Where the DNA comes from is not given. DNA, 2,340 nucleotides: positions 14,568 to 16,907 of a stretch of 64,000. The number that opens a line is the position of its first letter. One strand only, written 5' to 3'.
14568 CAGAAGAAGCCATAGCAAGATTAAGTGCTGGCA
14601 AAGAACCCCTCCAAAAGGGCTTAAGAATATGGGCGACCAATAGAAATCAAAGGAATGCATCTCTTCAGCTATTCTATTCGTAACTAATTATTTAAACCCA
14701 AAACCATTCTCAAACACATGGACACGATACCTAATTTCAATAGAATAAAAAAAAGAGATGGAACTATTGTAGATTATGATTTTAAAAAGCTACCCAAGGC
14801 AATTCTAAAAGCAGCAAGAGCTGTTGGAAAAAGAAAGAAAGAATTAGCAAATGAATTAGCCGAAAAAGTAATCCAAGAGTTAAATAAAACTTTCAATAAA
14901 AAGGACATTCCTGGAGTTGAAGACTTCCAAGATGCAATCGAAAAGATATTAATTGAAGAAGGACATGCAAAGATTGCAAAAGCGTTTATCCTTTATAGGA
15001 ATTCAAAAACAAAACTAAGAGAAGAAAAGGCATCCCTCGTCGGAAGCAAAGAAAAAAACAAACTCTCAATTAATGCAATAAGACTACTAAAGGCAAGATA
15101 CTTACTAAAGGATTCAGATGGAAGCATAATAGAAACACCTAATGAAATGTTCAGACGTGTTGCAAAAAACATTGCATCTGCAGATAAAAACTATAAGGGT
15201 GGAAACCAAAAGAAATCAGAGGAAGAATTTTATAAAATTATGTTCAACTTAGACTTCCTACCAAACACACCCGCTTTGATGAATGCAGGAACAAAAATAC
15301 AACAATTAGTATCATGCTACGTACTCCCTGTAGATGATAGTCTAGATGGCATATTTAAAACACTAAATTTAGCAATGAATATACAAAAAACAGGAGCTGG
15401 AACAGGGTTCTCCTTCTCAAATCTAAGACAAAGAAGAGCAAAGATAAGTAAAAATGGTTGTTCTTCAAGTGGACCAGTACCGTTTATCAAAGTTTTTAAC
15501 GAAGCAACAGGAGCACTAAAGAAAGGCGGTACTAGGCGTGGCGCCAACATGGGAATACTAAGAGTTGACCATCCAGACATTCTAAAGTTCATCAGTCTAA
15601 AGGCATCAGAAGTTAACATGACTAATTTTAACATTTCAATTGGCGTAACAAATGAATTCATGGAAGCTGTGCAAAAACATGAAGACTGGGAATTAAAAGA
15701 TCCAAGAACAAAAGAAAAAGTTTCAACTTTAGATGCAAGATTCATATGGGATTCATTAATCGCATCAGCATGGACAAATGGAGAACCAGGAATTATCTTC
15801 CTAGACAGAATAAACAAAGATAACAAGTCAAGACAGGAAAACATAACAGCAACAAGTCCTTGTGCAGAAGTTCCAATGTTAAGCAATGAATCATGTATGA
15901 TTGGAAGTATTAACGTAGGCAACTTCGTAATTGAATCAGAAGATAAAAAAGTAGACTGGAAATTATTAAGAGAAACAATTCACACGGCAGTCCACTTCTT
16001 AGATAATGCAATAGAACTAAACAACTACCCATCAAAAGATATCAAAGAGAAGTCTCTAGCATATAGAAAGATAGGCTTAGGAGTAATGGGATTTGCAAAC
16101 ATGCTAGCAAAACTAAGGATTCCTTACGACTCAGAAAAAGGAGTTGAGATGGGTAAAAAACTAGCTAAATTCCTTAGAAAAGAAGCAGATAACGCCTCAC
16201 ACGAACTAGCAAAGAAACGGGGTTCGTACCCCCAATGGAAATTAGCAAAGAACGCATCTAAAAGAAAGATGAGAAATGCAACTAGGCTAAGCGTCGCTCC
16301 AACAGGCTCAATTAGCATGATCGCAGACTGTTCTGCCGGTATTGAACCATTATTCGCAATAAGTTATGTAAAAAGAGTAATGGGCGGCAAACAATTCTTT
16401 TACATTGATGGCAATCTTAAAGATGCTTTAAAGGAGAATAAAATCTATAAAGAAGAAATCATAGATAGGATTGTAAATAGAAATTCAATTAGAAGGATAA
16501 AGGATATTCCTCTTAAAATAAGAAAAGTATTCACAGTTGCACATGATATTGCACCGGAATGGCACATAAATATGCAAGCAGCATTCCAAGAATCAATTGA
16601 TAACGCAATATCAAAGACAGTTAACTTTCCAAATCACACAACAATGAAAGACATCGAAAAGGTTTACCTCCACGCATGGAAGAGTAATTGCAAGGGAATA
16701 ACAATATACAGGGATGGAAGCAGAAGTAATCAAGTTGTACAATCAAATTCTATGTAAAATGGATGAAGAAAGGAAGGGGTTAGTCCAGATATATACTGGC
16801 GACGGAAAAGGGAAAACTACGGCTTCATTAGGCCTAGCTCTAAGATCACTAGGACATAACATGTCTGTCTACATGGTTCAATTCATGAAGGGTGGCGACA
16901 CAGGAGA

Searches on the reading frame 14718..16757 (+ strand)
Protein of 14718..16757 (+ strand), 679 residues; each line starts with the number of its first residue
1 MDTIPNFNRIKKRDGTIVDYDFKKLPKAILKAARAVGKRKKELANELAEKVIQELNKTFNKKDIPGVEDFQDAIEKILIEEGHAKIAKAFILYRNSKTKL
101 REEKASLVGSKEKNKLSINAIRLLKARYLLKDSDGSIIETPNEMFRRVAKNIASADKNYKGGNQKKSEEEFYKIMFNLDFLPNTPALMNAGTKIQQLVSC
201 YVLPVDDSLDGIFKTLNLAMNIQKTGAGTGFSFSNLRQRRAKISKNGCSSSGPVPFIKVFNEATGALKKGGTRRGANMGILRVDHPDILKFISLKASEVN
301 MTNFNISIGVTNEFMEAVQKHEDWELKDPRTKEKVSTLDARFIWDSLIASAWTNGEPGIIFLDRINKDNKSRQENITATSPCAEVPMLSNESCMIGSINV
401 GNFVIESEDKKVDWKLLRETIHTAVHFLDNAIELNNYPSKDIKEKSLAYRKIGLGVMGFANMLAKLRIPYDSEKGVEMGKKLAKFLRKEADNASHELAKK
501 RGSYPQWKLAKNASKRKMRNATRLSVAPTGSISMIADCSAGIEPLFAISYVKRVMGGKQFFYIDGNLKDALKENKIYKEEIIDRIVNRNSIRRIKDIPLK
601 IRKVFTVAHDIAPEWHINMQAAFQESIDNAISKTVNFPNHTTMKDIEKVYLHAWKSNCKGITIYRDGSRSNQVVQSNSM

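Call 38: search_protein_families(library=pfam, proteins=[window:14718-16757:+], max_evalue=0.001)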
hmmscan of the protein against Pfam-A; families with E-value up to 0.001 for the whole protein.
window:14718-16757:+ (679 aa): 3 families
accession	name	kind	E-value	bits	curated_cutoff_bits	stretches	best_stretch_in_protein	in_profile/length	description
PF02867.20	Ribonuc_red_lgC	-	1.6e-131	440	23.9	2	198-512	1-344/523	Ribonucleotide reductase, barrel domain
PF00317.26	Ribonuc_red_lgN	-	7.2e-26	90.5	28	1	115-193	2-75/77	Ribonucleotide reductase, all-alpha domain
PF03477.21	ATP-cone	-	2.5e-17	63.6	25.8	1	10-98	3-87/88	ATP cone domain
